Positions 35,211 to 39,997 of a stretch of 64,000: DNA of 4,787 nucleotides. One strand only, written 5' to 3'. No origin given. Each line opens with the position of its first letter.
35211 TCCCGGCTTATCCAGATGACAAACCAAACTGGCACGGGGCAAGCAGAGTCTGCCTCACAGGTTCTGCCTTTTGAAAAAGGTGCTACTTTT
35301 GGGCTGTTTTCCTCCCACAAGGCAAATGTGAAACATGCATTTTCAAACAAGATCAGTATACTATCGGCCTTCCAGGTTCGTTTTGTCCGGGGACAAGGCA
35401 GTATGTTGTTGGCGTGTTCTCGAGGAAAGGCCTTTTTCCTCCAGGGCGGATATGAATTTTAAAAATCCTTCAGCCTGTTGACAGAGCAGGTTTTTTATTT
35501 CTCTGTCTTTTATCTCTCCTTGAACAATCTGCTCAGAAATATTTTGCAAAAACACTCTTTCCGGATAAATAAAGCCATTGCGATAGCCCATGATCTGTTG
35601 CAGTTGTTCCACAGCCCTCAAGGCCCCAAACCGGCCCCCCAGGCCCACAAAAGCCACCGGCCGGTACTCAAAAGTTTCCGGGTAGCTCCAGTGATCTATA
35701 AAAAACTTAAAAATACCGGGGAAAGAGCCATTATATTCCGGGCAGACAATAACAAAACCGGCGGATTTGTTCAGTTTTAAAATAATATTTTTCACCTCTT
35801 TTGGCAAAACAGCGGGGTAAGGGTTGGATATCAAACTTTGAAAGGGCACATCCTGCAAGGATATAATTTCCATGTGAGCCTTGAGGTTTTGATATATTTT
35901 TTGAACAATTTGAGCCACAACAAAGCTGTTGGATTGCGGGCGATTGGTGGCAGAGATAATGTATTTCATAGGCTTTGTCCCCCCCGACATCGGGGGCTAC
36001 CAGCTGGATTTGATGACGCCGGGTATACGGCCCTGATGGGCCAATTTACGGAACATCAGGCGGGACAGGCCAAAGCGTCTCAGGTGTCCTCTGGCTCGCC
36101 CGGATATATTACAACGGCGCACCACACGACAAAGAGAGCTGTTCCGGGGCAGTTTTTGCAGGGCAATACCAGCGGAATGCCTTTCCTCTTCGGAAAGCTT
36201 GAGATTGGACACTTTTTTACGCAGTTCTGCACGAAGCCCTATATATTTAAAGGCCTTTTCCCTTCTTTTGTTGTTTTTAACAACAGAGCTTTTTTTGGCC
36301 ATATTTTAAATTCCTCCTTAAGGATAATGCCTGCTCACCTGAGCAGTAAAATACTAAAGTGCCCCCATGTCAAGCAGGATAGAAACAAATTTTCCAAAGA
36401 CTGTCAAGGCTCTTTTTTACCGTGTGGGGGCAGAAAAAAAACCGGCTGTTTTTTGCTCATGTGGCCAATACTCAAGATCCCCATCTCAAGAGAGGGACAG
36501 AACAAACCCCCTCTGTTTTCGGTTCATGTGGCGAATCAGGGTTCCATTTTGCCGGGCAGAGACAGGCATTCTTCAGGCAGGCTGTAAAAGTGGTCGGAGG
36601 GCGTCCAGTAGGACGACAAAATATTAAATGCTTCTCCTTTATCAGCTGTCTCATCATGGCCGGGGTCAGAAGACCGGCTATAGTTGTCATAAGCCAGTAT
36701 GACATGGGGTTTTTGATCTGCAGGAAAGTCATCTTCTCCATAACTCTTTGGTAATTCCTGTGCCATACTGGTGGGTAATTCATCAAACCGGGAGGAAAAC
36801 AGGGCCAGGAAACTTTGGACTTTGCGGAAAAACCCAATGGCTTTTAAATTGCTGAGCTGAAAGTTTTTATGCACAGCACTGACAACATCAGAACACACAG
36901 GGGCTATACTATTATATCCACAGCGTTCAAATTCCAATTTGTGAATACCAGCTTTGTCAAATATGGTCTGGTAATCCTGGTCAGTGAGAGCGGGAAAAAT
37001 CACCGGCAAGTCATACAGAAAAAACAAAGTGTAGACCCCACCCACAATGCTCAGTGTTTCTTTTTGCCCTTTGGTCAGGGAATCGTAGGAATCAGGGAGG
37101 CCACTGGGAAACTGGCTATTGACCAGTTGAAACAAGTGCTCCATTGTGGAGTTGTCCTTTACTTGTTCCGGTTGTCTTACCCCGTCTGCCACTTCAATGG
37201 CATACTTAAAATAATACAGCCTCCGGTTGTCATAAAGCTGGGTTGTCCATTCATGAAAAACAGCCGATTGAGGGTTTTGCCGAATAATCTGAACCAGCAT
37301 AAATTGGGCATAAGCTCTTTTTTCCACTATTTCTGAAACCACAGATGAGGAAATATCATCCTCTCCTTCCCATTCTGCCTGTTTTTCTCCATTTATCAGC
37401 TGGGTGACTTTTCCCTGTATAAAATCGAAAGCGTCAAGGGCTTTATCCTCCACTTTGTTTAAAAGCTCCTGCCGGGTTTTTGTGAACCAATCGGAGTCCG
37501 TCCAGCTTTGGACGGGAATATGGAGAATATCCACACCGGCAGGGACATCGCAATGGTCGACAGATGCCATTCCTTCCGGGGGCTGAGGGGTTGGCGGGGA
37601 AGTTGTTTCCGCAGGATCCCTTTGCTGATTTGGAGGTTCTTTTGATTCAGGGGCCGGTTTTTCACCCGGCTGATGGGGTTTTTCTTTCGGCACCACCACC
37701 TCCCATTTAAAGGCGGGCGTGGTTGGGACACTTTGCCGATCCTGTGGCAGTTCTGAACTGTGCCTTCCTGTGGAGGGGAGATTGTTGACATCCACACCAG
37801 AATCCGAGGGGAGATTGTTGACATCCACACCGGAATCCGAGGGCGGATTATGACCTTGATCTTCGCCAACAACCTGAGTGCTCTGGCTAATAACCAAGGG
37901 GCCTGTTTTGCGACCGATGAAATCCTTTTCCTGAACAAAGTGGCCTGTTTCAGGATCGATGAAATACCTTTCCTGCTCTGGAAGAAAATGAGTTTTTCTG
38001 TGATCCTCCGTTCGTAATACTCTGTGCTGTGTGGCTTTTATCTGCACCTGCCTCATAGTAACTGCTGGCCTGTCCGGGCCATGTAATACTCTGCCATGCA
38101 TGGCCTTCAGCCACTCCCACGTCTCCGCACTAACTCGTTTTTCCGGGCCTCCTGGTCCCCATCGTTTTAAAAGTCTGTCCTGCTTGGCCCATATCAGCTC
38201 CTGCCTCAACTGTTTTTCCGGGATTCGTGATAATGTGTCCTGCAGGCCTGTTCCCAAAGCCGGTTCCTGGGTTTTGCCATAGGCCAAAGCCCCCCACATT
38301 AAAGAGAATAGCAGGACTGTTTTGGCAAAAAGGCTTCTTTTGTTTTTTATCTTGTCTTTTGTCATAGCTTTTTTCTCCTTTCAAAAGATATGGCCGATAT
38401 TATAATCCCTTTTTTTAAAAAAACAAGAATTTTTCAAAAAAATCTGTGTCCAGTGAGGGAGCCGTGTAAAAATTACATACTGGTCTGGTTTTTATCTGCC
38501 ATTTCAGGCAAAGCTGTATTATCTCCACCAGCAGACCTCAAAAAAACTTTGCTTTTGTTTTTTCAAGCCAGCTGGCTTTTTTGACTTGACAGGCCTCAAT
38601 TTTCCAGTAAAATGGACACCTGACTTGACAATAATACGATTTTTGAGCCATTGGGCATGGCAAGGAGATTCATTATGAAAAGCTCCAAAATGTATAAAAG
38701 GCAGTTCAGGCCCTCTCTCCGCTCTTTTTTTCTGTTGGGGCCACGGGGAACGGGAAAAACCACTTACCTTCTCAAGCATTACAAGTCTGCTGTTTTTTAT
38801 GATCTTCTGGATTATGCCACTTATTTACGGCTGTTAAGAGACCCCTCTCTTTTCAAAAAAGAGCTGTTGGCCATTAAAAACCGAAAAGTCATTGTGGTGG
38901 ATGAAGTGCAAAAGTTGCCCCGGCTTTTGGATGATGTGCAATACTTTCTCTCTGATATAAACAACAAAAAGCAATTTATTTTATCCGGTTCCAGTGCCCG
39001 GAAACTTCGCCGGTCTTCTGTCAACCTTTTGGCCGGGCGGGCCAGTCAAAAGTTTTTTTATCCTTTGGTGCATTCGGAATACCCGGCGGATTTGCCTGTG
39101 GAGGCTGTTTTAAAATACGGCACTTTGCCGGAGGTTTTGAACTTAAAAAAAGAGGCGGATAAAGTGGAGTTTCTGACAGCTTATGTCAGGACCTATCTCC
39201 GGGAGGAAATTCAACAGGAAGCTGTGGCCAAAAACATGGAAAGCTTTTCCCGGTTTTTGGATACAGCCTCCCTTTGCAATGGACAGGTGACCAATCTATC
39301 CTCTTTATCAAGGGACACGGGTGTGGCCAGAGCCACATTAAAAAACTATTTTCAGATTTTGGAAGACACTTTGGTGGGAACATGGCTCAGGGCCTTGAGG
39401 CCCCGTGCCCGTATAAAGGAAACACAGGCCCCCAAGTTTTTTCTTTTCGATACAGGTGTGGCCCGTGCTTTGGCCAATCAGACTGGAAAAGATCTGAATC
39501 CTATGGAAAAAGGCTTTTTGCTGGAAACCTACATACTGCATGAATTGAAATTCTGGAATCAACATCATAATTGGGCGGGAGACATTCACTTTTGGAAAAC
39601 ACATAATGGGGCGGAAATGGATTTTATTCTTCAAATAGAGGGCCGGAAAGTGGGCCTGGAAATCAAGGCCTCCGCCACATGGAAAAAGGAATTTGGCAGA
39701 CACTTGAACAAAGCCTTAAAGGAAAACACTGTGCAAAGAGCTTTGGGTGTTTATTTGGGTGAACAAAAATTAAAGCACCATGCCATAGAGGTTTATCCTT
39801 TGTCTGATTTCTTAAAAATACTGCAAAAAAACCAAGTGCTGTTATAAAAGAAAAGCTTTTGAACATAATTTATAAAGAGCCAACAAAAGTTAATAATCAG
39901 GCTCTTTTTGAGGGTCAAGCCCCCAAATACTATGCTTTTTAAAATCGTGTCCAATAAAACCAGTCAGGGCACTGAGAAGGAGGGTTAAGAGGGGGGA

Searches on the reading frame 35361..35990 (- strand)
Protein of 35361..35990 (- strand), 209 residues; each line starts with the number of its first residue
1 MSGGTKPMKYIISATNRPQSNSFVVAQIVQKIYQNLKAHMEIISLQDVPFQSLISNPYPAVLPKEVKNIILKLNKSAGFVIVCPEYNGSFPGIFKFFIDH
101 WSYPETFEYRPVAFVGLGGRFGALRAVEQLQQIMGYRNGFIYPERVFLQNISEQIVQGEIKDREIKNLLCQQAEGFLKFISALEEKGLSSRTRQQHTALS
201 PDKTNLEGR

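Call 85: search_protein_families(library=pfam, proteins=[window:35361-35990:-], max_evalue=0.0001)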
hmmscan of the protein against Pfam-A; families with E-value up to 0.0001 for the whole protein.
window:35361-35990:- (209 aa): 2 families
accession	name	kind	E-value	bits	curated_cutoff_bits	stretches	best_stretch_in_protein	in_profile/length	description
PF03358.20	FMN_red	-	2e-26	92.8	24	1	11-147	5-145/152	NADPH-dependent FMN reductase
PF02525.22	Flavodoxin_2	-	2.5e-07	31.1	27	1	11-113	5-116/198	Flavodoxin-like fold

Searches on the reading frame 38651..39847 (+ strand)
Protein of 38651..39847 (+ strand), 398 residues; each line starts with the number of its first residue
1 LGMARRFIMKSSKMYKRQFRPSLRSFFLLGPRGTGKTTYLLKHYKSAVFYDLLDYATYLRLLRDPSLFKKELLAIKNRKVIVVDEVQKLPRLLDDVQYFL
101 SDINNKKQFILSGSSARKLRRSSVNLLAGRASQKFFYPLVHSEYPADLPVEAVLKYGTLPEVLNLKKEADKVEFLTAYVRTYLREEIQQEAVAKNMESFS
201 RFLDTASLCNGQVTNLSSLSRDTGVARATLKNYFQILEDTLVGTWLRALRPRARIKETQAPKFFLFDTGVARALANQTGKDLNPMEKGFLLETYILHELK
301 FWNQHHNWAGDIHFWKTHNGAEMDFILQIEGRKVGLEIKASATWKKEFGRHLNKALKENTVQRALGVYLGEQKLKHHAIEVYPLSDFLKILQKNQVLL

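Call 85: search_protein_families(library=pfam, proteins=[window:38651-39847:+], max_evalue=0.0001)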
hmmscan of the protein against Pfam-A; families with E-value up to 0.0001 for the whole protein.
window:38651-39847:+ (398 aa): 4 families
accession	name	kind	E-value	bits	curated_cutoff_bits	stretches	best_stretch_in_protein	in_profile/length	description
PF13635.12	DUF4143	-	1.1e-29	103.7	28.1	1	185-341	2-160/160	Domain of unknown function (DUF4143)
PF13173.12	AAA_14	-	3.4e-18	66.3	27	1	26-144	5-128/129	AAA domain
PF25199.1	nSTAND_NTPase5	-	2.1e-05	24.8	34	1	20-112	38-131/145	Novel STAND NTPase 5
PF24389.1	ORC-CDC6-like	-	3.4e-05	23.2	27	0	4-40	17-49/571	ORC-CDC6-like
